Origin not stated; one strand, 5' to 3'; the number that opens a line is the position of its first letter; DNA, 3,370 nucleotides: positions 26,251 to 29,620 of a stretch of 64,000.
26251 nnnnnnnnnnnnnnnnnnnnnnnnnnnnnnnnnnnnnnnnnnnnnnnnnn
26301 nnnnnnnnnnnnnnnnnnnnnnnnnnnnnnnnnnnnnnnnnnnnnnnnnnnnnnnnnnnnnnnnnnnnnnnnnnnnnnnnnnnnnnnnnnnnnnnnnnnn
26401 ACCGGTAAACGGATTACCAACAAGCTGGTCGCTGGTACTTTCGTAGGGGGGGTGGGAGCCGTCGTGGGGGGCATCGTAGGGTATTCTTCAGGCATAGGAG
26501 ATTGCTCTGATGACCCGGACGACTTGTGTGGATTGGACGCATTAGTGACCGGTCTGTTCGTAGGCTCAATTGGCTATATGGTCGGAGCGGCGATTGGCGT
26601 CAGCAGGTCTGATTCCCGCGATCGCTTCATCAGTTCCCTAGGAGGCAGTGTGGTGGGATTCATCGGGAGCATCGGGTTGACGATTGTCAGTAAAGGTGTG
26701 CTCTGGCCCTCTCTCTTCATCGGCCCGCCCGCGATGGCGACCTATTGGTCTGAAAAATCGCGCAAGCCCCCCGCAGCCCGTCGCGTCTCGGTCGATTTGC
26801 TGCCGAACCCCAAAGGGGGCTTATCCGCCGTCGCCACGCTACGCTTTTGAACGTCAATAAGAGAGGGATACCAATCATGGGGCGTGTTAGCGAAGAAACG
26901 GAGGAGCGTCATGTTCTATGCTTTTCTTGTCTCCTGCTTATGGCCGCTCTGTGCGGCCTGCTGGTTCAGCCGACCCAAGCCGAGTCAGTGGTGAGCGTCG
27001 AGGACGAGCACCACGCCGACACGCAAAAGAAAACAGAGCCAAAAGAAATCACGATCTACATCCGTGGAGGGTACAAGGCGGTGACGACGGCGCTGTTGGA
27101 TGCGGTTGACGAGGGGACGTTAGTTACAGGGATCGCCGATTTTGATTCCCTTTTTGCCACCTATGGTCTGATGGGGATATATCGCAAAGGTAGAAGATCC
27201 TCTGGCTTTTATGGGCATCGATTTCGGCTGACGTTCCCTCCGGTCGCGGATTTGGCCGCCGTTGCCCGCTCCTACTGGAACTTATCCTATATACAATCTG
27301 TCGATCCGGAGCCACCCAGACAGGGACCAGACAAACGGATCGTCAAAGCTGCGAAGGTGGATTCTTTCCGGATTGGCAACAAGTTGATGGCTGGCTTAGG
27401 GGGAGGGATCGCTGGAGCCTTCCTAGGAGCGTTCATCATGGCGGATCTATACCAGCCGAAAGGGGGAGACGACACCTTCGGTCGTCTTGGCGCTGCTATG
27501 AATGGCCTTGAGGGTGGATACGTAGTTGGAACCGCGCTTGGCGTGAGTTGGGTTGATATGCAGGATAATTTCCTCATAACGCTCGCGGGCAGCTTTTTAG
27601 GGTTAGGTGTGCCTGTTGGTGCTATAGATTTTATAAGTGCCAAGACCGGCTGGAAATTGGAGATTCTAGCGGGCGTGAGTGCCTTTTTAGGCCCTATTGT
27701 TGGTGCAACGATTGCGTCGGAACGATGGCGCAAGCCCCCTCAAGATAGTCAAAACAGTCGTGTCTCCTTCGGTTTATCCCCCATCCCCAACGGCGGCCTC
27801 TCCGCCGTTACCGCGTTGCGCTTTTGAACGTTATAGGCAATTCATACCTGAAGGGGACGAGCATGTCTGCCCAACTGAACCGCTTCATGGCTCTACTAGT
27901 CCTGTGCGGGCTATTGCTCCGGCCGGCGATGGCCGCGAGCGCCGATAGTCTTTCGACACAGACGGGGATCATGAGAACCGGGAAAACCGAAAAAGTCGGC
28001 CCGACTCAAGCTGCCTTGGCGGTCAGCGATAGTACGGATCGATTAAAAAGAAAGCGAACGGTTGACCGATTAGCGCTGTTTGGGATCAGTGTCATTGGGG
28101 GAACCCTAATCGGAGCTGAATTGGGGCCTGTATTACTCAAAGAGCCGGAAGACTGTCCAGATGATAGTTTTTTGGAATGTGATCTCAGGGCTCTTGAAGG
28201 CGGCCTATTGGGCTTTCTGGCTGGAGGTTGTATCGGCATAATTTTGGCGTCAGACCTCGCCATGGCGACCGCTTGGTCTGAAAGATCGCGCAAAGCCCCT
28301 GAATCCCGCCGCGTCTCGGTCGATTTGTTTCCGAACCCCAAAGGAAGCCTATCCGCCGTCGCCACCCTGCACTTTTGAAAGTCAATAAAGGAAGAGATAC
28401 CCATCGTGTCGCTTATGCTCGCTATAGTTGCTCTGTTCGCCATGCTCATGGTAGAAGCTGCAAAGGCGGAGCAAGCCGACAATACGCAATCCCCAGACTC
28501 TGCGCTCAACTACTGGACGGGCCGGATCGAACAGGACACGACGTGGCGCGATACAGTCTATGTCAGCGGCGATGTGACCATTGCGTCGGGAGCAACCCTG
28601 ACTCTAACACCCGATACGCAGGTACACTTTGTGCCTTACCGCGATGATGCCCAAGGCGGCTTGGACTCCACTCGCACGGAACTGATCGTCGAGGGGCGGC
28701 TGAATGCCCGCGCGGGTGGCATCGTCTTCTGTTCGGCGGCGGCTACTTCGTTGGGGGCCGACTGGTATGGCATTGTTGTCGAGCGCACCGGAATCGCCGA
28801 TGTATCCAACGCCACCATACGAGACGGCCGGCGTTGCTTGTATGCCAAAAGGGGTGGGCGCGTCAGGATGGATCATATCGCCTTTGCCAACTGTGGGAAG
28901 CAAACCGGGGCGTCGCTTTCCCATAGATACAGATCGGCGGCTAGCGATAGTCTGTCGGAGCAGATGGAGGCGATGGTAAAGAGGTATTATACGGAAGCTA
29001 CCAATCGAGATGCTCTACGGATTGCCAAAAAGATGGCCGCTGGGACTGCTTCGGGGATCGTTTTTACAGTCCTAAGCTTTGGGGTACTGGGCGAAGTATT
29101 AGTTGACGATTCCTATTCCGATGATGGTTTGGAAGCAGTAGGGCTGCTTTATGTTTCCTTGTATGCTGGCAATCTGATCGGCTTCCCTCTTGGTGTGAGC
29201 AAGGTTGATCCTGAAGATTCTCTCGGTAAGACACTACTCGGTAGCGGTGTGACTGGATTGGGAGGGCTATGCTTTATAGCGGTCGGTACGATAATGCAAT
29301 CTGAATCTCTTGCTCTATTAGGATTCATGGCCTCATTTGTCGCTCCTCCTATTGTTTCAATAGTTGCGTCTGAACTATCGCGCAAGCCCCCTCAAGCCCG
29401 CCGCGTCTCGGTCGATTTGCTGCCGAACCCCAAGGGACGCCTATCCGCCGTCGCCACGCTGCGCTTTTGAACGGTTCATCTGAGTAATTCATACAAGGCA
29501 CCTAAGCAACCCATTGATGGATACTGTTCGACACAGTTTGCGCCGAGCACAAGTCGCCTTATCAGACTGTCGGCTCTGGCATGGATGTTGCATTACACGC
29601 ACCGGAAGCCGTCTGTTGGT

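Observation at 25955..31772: Tandem array of exported glycine-zipper proteins that all end in the same ~30-aa tail (.................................)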

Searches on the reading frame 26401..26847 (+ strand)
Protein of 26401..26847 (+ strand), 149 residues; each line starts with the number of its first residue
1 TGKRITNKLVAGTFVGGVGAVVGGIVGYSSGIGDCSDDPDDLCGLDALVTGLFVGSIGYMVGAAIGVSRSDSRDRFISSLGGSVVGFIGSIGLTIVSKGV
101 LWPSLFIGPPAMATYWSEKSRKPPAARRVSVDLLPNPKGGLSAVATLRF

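Call 35: search_solved_structures(query=A5, max_evalue=10, show_alignments=3)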
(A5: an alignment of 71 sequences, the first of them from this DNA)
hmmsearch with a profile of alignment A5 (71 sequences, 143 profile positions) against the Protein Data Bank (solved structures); distinct sequences matched with E-value up to 10: 6.
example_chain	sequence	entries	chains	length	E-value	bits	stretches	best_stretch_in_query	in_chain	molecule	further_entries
9qsx_A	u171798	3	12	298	0.16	15.1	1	12-108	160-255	Aquaporin-3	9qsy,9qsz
7ymi_Z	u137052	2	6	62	0.3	14.2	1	42-90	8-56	Photosystem II reaction center protein Z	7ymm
7l2c_L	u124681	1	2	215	0.32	14.1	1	51-104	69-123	2-51 light chain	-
6wyr_L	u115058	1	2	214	0.39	13.9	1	48-104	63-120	MuSK1A light chain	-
8e73_AK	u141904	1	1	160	2.4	11.3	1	8-94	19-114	NDUA11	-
7b0n_Y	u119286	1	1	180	3.1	10.9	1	10-96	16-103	Complex I-B14.7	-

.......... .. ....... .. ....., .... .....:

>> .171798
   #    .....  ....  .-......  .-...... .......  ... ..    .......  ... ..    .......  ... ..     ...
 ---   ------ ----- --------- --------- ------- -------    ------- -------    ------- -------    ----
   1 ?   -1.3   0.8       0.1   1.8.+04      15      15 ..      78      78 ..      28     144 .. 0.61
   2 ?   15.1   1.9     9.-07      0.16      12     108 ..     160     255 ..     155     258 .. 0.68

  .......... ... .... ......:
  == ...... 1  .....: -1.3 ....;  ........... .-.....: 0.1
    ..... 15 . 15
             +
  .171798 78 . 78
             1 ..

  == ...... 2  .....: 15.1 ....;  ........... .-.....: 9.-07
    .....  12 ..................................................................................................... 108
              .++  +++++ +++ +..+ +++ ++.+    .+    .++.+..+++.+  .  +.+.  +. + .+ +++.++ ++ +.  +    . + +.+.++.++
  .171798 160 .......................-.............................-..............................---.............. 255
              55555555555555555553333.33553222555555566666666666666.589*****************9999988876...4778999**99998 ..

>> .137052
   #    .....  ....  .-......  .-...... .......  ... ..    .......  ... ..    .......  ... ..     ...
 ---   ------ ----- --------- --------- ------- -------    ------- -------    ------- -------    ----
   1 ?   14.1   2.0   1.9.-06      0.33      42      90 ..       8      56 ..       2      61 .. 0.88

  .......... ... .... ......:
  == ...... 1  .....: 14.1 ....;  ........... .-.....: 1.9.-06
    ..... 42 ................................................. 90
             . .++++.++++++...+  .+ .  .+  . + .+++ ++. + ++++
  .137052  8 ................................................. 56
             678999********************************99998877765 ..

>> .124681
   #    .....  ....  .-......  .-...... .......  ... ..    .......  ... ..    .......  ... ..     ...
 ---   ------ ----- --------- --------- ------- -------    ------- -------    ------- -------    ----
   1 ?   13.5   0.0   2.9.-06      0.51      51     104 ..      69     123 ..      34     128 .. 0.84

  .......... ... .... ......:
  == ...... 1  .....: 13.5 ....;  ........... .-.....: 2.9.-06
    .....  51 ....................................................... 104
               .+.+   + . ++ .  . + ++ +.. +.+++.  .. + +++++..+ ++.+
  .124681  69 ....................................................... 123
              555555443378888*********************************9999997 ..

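Call 40: predict_structure(alignment_id=A5)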
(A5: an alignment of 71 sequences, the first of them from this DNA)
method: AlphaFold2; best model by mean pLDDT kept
length: 149 residues; sequences in the alignment: 71
mean_pLDDT: 92.2   pTM: 0.78
mean pLDDT of the five models: 92.2, 92.0, 91.3, 91.2, 90.8
residues with pLDDT >= 90: 113; 70-90: 29; 50-70: 7; < 50: 0
segments of 3 or more residues with pLDDT < 50: none
pLDDT, mean of each block of 10 residues (from residue 1): 95 98 96 84 90 97 98 94 98 97 97 97 70 90 81
secondary structure, 60 per line:
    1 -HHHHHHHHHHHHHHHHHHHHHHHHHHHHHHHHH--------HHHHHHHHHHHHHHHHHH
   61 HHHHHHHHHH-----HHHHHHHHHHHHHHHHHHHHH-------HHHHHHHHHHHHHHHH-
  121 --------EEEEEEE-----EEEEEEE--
elements in order: H2-34 H43-70 H76-96 H104-119 E129-135 E141-147

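Call 44: fold_search(model_id=the predicted structure, library=pdb)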
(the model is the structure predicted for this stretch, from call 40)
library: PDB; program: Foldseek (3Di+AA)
matches with E <= 10: 78; with E <= 0.001: 0
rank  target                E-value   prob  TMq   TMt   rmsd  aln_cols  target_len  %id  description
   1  7zm7_J                8.0e-01  0.38  0.32  0.27   7.2       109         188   18  CryoEM structure of mitochondrial complex I from Chaetomium thermophilum (inhibited by DDM) (released 2022-11-30)
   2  7o71_J                1.0e+00  0.38  0.35  0.30   8.8       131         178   17  Cryo-EM structure of a respiratory complex I (released 2021-11-10)
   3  8dy9_F                1.2e+00  0.16  0.26  0.15  10.7       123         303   14  Streptomyces venezuelae RNAP unconstrained open promoter complex with WhiA and WhiB transcription factors (released 2023-03-01)
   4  6vek_A                1.2e+00  0.13  0.18  0.10  21.6       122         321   10  Contact-dependent growth inhibition toxin-immunity protein complex from from E. coli 3006, full-length (released 2021-01-27)
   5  8bef_Y                1.6e+00  0.20  0.29  0.33   8.4       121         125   18  Cryo-EM structure of the Arabidopsis thaliana I+III2 supercomplex (CI membrane core) (released 2023-01-11)
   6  5zih_B                1.7e+00  0.11  0.28  0.19  12.4       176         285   12  Crystal structure of the red light-activated channelrhodopsin Chrimson. (released 2018-11-21)
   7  7a0g_EEE              1.8e+00  0.09  0.21  0.12  29.3       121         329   21  Structure of the SmhB pore of the tripartite alpha-pore forming toxin, Smh, from Serratia marcescens. (released 2021-03-31)
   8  6lo8_A                1.9e+00  0.30  0.35  0.40   9.4       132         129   17  Cryo-EM structure of the TIM22 complex from yeast (released 2020-09-30)
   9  8e73_AK               1.9e+00  0.16  0.27  0.27   8.5       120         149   16  Vigna radiata supercomplex I+III2 (full bridge) (released 2023-01-11)
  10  7zmb_J                2.2e+00  0.15  0.30  0.26   8.9       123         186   15  CryoEM structure of mitochondrial complex I from Chaetomium thermophilum (state 2) (released 2022-11-30)
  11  7a0g_DDD              2.2e+00  0.08  0.20  0.12  28.2       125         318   22  Structure of the SmhB pore of the tripartite alpha-pore forming toxin, Smh, from Serratia marcescens. (released 2021-03-31)
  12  9bkk_R                2.7e+00  0.08  0.25  0.15  13.1       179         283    8  Cholecystokinin 1 receptor (CCK1R) sterol 7M mutant, Gq chimera (mGsqi) complex (released 2024-05-22)
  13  1ibe_A                3.0e+00  0.08  0.24  0.25  14.2       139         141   15  DEOXY-HAEMOGLOBIN TRAPPED IN THE HIGH-AFFINITY (R) STATE (released 1996-12-23)
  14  8xqw_P                3.2e+00  0.33  0.41  0.12   5.8       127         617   11  Cryo-EM structure of the Ycf2-FtsHi motor complex from Chlamydomonas reinhardtii in AMPPNP bound state (released 2024-09-11)
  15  7ar9_Y                3.2e+00  0.10  0.26  0.20  10.5       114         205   14  Cryo-EM structure of Polytomella Complex-I (membrane arm) (released 2021-12-08)
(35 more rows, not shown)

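Call 51: search_protein_families(library=pfam, alignment_id=A5, max_evalue=1)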
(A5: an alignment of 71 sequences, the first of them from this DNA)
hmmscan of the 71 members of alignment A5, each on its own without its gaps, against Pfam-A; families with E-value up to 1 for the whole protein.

A. member 1, seq(149 aa): 0 families

B. families by the number of members that match (of 71 scanned): 36 families (the first 25 are shown)
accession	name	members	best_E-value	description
PF07690.21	MFS_1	2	0.0099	Major Facilitator Superfamily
PF01925.25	TauE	2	0.022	Sulfite exporter TauE/SafE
PF18949.5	DUF5693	2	0.094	Family of unknown function (DUF5693)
PF13488.11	Gly-zipper_Omp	2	0.63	Glycine zipper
PF04418.17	DUF543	1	0.0044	Domain of unknown function (DUF543)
PF19628.4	DUF6132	1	0.0046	Family of unknown function (DUF6132)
PF00999.27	Na_H_Exchanger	1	0.009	Sodium/hydrogen exchanger, transmembrane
PF20128.4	DUF6518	1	0.011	Family of unknown function (DUF6518)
PF13548.11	DUF4126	1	0.011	Domain of unknown function (DUF4126)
PF01891.21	CbiM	1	0.015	Cobalt uptake substrate-specific transmembrane region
PF11990.13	DUF3487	1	0.017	Protein of unknown function (DUF3487)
PF11085.13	YqhR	1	0.021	Conserved membrane protein YqhR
PF04306.18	DUF456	1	0.025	Protein of unknown function (DUF456)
PF08566.15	Pam17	1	0.026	Mitochondrial import protein Pam17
PF13436.11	Gly-zipper_OmpA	1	0.038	Glycine-zipper domain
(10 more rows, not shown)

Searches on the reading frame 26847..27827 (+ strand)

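Call 3: search_protein_families(library=pfam, proteins=[window:26847-27827:+], max_evalue=0.1)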
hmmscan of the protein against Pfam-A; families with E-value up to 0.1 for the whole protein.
window:26847-27827:+ (326 aa): 1 family
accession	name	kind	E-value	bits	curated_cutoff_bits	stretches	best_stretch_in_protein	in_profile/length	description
PF00879.23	Defensin_propep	-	0.096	13.4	23.6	0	29-74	4-48/51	Defensin propeptide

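Call 4: search_protein_families(library=ncbifam, proteins=[window:26847-27827:+], max_evalue=0.1)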
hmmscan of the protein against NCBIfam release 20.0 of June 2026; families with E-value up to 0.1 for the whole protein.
window:26847-27827:+ (326 aa): 0 families

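Call 69: search_protein_families(library=padloc, proteins=[window:26877-27827:+], max_evalue=0.01)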
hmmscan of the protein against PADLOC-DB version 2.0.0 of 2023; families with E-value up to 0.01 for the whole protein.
window:26877-27827:+ (316 aa): 0 families

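Call 70: search_protein_families(library=phrogs, proteins=[window:26877-27827:+], max_evalue=0.01)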
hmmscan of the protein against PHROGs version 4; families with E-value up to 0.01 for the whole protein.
window:26877-27827:+ (316 aa): 0 families

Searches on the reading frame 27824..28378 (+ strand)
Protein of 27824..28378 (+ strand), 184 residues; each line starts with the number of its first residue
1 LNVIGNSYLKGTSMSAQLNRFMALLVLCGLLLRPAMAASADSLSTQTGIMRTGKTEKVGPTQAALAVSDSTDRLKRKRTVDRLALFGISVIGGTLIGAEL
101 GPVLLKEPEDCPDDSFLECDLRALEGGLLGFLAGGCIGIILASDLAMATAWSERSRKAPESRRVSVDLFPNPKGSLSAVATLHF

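Call 3: search_protein_families(library=pfam, proteins=[window:27824-28378:+], max_evalue=0.1)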
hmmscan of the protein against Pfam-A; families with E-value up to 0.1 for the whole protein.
window:27824-28378:+ (184 aa): 0 families

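Call 4: search_protein_families(library=ncbifam, proteins=[window:27824-28378:+], max_evalue=0.1)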
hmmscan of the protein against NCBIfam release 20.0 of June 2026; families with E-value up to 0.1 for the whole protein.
window:27824-28378:+ (184 aa): 1 family
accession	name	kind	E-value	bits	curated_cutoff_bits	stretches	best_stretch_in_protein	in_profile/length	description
NF047414.1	BRANT_His_rich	hypoth_equivalog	0.091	13.8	44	0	23-69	7-51/62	His-rich protein BRANT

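Call 69: search_protein_families(library=padloc, proteins=[window:27824-28378:+], max_evalue=0.01)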
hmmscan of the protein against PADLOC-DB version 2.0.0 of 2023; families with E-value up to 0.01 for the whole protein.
window:27824-28378:+ (184 aa): 0 families

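Call 70: search_protein_families(library=phrogs, proteins=[window:27824-28378:+], max_evalue=0.01)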
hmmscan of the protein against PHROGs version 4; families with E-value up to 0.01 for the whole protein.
window:27824-28378:+ (184 aa): 0 families

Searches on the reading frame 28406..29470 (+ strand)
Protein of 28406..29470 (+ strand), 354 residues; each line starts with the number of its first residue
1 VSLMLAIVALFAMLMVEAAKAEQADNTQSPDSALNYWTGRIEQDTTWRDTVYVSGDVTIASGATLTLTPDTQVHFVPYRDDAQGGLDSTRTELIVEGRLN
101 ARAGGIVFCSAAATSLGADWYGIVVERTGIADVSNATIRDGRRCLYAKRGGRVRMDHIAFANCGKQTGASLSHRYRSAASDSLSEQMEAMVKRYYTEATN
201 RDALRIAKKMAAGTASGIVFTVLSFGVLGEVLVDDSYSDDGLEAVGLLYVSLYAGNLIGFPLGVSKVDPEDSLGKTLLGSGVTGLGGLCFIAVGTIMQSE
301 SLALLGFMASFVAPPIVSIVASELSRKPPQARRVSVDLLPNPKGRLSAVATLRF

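Call 3: search_protein_families(library=pfam, proteins=[window:28406-29470:+], max_evalue=0.1)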
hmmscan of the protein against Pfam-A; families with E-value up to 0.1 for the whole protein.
window:28406-29470:+ (354 aa): 1 family
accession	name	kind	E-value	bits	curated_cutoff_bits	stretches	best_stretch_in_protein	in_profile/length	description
PF07690.21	MFS_1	-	0.0017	17.8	33.4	1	218-324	214-323/347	Major Facilitator Superfamily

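Call 4: search_protein_families(library=ncbifam, proteins=[window:28406-29470:+], max_evalue=0.1)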
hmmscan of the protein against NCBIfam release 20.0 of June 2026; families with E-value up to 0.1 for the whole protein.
window:28406-29470:+ (354 aa): 1 family
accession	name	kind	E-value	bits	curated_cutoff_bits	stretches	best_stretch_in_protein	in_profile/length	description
NF011897.0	PRK15370.1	equivalog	0.033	12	1113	1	22-99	504-584/755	SPI-1 type III secretion system effector E3 ubiquitin transferase SlrP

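Call 27: predict_structure(alignment_id=A3)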
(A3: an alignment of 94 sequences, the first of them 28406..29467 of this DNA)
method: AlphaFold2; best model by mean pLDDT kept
length: 354 residues; sequences in the alignment: 94
mean_pLDDT: 62.8   pTM: 0.45
mean pLDDT of the five models: 62.8, 60.4, 60.2, 59.4, 57.9
residues with pLDDT >= 90: 93; 70-90: 43; 50-70: 86; < 50: 132
segments of 3 or more residues with pLDDT < 50: 15-64, 102-181
pLDDT, mean of each block of 10 residues (from residue 1): 57 46 34 33 35 34 53 66 63 64 42 36 36 34 29 35 35 42 65 69 91 96 91 71 87 94 93 92 91 93 91 92 84 59 66 54
secondary structure, 60 per line:
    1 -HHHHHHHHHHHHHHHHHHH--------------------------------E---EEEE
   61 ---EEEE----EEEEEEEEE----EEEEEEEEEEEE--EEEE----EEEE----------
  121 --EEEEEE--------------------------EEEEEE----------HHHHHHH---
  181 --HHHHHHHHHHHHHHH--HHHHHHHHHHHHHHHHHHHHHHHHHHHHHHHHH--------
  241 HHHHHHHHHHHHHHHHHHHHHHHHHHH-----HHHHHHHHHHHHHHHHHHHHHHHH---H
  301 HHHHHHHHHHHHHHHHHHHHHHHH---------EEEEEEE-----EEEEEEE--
elements in order: H2-20 E57-60 E64-67 E72-80 E85-96 E99-102 E107-110 E123-128 E155-160 H171-177 H183-197 H200-232 H241-267 H273-296 H300-324 E334-340 E346-352

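Call 36: fold_search(model_id=the predicted structure, library=pdb)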
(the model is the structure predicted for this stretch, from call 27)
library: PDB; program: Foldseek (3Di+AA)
matches with E <= 10: 215; with E <= 0.001: 0
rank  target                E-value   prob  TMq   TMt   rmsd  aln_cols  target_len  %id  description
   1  8zyv_E                6.0e-01  0.14  0.11  0.18  22.8       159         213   11  Bacterial flagellar sodium-driven stator PomA5PomB2 with 100 mM NaCl (released 2025-01-01)
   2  9rku_A1               8.5e-01  0.03  0.13  0.11  22.1       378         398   11  Agrobacterium phage 7-7-1 baseplate (released 2025-12-10)
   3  9wyp_X                1.1e+00  0.21  0.17  0.33  10.1       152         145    9  The PSI-ACPI supercomplex from the cryptophyte Chroomonas placoidea (released 2026-01-07)
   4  3b29                  1.4e+00  0.25  0.18  0.36   8.8       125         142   15  Human leukotriene C4 synthase in complex with dodecyl-beta-D-selenomaltoside (released 2011-12-14)
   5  8bd3_U                1.4e+00  0.12  0.15  0.30  15.7       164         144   12  Cryo-EM structure of the Photosystem II - LHCII supercomplex from Chlorella ohadi (released 2023-08-09)
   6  2b2f                  1.5e+00  0.18  0.17  0.16  10.9       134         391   13  Ammonium Transporter Amt-1 from A.fulgidus (Native) (released 2005-10-11)
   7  8uca_AM               1.5e+00  0.09  0.14  0.26  11.4       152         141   20  Formation of I2+III2 supercomplex rescues respiratory chain defects (released 2025-01-15)
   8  1ors_C                1.5e+00  0.06  0.11  0.23  13.5       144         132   18  X-ray structure of the KvAP potassium channel voltage sensor in complex with an Fab (released 2003-05-06)
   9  8frn_G                1.7e+00  0.07  0.13  0.15  18.2       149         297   20  Acinetobacter baylyi LptB2FG bound to lipopolysaccharide and Zosurabalpin (released 2024-01-03)
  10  7tcd                  1.7e+00  0.06  0.14  0.12  20.2       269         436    9  LOV2-DARPIN fusion: D13 (released 2023-07-05)
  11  8zyv_C                1.7e+00  0.05  0.09  0.14  21.3       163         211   10  Bacterial flagellar sodium-driven stator PomA5PomB2 with 100 mM NaCl (released 2025-01-01)
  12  3leo                  1.8e+00  0.21  0.18  0.34   8.8       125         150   15  Structure of human Leukotriene C4 synthase mutant R31Q in complex with glutathione (released 2010-10-27)
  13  7n8o_Q                1.8e+00  0.12  0.14  0.30  10.9       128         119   13  High-resolution structure of photosystem II from the mesophilic cyanobacterium, Synechocystis sp. PCC 6803 (released 2021-12-29)
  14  9ijm_C                1.8e+00  0.04  0.10  0.15  22.2       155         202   16  Bacterial flagellar sodium-driven stator PomA5PomB2 with 100 mM NaCl and 0.1 mM phenamil (released 2025-01-01)
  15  6w6x_A                1.9e+00  0.14  0.17  0.34   9.5       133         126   10  Crystal Structure of ABLE Apo-protein (released 2020-08-26)
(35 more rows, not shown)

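Call 69: search_protein_families(library=padloc, proteins=[window:28406-29470:+], max_evalue=0.01)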
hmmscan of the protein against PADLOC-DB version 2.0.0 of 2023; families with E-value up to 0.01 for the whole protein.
window:28406-29470:+ (354 aa): 0 families

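Call 70: search_protein_families(library=phrogs, proteins=[window:28406-29470:+], max_evalue=0.01)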
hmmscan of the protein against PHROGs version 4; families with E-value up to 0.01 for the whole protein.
window:28406-29470:+ (354 aa): 0 families
